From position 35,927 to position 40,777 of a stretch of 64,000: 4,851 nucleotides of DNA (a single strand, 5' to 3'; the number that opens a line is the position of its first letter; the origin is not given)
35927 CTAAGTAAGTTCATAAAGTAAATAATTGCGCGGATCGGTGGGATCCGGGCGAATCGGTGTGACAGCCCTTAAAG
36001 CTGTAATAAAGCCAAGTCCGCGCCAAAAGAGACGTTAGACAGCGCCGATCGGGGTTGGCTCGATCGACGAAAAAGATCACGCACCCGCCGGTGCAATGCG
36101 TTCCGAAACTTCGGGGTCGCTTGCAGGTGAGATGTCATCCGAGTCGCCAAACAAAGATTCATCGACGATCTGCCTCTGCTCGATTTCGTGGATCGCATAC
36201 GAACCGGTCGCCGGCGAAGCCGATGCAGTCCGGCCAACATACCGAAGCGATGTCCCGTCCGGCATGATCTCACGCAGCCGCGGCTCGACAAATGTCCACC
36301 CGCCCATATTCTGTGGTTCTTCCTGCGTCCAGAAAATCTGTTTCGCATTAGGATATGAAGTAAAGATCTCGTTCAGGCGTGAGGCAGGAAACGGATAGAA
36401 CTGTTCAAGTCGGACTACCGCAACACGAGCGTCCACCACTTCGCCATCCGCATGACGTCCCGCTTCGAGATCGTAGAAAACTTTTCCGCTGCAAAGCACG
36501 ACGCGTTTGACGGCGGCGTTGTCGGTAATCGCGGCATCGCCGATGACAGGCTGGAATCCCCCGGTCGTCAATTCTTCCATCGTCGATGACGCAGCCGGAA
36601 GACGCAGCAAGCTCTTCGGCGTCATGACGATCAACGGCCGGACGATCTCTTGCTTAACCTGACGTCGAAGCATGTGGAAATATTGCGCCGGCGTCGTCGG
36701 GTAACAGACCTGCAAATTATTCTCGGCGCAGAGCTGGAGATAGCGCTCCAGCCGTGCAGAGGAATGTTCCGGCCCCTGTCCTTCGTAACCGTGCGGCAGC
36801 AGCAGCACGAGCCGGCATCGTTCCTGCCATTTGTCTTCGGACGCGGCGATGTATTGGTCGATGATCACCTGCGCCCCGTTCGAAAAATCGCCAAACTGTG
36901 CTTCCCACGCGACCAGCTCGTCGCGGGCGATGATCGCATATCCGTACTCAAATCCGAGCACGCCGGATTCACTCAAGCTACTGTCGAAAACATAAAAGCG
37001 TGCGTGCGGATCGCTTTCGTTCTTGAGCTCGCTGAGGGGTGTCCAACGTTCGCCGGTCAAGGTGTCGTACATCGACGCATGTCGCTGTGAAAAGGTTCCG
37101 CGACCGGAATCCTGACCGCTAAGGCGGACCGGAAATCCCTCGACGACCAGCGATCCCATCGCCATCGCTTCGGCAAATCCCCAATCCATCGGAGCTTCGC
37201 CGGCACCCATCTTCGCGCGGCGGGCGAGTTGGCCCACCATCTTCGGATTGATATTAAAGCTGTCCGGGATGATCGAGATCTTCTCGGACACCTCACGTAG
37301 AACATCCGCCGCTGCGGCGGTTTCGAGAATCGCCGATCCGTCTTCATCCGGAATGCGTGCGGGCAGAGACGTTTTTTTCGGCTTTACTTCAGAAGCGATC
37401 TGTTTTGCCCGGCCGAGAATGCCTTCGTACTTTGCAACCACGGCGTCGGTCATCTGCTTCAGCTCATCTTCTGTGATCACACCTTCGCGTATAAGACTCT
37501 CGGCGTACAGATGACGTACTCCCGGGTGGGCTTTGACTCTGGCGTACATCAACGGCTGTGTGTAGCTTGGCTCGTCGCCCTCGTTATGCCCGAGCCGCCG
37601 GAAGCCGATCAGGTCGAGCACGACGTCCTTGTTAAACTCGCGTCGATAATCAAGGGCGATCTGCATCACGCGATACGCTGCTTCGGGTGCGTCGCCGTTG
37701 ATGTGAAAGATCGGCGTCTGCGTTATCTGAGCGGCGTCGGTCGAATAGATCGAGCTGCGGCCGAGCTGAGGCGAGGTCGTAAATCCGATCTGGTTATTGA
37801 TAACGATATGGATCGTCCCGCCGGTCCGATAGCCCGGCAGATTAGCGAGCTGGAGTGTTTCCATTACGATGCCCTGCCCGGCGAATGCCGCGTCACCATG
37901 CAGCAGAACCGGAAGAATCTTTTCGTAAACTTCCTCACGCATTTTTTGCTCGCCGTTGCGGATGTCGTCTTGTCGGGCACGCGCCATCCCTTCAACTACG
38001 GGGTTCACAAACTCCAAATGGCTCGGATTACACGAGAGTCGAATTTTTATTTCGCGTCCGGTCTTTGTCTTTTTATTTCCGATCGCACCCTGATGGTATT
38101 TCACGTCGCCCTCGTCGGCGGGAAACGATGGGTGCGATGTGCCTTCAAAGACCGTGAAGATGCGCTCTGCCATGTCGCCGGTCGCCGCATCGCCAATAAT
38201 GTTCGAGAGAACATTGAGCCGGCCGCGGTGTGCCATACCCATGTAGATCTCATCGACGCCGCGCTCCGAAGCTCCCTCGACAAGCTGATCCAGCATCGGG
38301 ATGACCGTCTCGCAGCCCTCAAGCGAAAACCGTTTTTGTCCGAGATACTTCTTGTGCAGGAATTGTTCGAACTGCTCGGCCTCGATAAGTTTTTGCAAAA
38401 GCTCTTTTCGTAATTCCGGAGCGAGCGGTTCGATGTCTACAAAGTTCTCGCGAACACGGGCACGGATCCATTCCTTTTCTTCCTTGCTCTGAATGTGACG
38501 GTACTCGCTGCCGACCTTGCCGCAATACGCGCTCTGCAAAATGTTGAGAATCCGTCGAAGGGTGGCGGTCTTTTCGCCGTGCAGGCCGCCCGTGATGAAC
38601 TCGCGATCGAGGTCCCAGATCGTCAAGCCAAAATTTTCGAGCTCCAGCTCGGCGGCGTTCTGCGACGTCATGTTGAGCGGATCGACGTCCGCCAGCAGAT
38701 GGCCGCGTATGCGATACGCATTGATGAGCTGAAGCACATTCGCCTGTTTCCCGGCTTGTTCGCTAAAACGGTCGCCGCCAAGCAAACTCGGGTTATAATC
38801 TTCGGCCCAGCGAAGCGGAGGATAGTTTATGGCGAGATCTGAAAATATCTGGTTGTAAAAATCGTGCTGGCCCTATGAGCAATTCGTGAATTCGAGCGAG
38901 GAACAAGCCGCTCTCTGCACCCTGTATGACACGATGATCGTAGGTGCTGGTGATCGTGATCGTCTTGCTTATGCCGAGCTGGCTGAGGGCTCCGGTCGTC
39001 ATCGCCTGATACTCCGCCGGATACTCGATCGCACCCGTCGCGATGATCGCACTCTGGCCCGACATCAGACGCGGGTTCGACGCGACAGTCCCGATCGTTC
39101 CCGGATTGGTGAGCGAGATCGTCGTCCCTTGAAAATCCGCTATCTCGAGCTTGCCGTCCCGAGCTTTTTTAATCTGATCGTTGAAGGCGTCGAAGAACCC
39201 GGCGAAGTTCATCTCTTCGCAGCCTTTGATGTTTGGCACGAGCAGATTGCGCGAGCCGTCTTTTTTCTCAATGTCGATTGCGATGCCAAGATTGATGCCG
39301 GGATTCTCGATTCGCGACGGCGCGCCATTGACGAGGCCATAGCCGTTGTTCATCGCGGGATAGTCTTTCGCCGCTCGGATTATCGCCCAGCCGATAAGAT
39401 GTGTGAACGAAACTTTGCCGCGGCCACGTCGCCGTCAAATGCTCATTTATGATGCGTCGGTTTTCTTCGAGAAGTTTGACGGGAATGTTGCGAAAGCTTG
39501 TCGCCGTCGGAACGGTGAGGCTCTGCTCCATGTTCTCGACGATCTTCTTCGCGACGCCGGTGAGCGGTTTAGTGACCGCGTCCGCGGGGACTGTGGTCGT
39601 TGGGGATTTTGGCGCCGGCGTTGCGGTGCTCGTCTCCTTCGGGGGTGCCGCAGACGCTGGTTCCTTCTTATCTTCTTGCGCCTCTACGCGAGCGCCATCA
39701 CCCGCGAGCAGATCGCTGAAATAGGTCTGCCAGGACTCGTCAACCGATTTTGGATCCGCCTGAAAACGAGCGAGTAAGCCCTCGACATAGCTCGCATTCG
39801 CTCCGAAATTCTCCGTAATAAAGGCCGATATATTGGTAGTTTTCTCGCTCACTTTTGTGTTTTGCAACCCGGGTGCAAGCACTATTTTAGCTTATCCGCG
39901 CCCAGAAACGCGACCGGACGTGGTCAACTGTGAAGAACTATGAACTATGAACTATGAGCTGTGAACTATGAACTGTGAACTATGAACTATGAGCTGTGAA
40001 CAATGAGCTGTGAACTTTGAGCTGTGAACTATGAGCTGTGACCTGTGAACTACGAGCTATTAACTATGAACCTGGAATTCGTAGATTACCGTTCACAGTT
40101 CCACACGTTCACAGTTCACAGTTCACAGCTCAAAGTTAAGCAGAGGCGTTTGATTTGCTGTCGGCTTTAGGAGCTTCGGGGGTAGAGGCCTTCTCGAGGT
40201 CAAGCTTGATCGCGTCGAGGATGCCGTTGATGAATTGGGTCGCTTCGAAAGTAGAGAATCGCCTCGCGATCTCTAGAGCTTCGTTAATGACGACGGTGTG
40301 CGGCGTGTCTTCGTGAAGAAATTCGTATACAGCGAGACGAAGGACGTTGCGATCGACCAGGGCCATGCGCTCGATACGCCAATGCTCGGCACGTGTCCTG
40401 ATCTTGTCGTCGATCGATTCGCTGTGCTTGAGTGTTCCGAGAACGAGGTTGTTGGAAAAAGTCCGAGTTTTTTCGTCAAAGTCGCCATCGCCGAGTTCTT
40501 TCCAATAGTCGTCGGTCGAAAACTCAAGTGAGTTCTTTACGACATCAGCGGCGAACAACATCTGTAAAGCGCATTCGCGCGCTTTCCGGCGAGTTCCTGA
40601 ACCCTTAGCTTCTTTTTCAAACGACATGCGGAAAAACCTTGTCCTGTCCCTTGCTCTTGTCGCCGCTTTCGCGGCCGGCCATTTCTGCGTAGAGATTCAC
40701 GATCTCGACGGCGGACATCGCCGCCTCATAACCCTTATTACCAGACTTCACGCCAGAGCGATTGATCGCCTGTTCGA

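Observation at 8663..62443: Recurrent intergenic tandem 7-8-nt arrays with a phased GAA/CAA and a fold-back arm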

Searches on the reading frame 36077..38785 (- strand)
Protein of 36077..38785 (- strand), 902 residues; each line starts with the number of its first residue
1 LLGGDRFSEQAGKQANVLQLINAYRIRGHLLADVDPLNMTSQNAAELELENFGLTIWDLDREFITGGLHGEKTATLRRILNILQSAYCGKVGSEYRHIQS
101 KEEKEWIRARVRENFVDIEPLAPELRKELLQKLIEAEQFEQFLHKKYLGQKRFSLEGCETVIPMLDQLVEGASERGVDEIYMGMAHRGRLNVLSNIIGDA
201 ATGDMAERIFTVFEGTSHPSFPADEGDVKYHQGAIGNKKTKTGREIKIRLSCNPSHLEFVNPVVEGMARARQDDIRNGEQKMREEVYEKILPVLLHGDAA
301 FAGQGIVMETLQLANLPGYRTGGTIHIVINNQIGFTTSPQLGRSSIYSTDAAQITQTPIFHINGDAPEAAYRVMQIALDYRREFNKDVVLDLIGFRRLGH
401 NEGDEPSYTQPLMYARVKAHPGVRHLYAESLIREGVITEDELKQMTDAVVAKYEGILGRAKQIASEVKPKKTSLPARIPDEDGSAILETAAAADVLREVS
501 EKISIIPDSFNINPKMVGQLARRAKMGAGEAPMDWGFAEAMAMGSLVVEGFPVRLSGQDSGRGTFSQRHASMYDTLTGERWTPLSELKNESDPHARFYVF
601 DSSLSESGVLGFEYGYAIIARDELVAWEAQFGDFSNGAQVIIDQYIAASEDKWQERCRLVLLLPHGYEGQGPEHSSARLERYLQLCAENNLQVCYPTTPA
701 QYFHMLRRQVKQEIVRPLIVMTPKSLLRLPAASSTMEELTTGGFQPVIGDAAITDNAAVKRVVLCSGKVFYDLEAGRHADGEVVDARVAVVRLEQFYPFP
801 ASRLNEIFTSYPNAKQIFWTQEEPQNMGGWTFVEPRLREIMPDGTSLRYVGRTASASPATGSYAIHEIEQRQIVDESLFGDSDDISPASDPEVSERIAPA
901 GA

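Call 69: search_protein_families(library=pfam, proteins=[window:36077-38785:-], max_evalue=0.00001)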
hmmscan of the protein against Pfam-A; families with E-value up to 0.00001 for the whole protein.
window:36077-38785:- (902 aa): 3 families
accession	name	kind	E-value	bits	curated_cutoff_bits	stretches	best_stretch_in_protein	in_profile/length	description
PF16870.10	OxoGdeHyase_C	-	1e-46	158.9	27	1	734-877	2-150/151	2-oxoglutarate dehydrogenase C-terminal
PF00676.26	E1_dh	-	1.1e-46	159.7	22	1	137-460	7-291/300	Dehydrogenase E1 component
PF02779.29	Transket_pyr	-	1.4e-45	155.5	27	1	532-728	2-173/174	Transketolase, pyrimidine binding domain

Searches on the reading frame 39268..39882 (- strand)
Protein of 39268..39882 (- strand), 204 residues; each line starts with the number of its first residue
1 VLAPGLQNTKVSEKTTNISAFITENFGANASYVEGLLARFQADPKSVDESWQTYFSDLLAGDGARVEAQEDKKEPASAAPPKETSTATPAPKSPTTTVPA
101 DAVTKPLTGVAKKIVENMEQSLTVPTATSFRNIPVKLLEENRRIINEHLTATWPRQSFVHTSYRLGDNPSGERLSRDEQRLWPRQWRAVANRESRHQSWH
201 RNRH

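Call 13: search_protein_families(library=pfam, proteins=[window:39268-39882:-])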
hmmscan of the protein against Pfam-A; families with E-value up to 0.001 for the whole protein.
window:39268-39882:- (204 aa): 2 families
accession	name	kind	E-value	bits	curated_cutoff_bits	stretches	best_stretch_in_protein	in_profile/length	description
PF16078.10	2-oxogl_dehyd_N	-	5.6e-13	48.6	27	1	26-58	5-37/41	2-oxoglutarate dehydrogenase N-terminus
PF00198.28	2-oxoacid_dh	-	0.0001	22.3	23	1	102-152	4-55/232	2-oxoacid dehydrogenases acyltransferase (catalytic domain)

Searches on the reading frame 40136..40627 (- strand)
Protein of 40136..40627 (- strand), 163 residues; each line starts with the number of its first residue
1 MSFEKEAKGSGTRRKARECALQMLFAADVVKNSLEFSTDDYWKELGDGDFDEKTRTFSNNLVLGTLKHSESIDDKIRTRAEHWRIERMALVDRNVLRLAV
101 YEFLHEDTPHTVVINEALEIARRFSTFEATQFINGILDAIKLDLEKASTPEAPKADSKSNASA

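Call 13: search_protein_families(library=pfam, proteins=[window:40136-40627:-])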
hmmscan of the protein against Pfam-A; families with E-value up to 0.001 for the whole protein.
window:40136-40627:- (163 aa): 1 family
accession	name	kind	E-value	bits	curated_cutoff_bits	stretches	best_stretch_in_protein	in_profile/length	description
PF01029.23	NusB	-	1.4e-36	126.3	23.1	1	14-140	1-131/133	NusB family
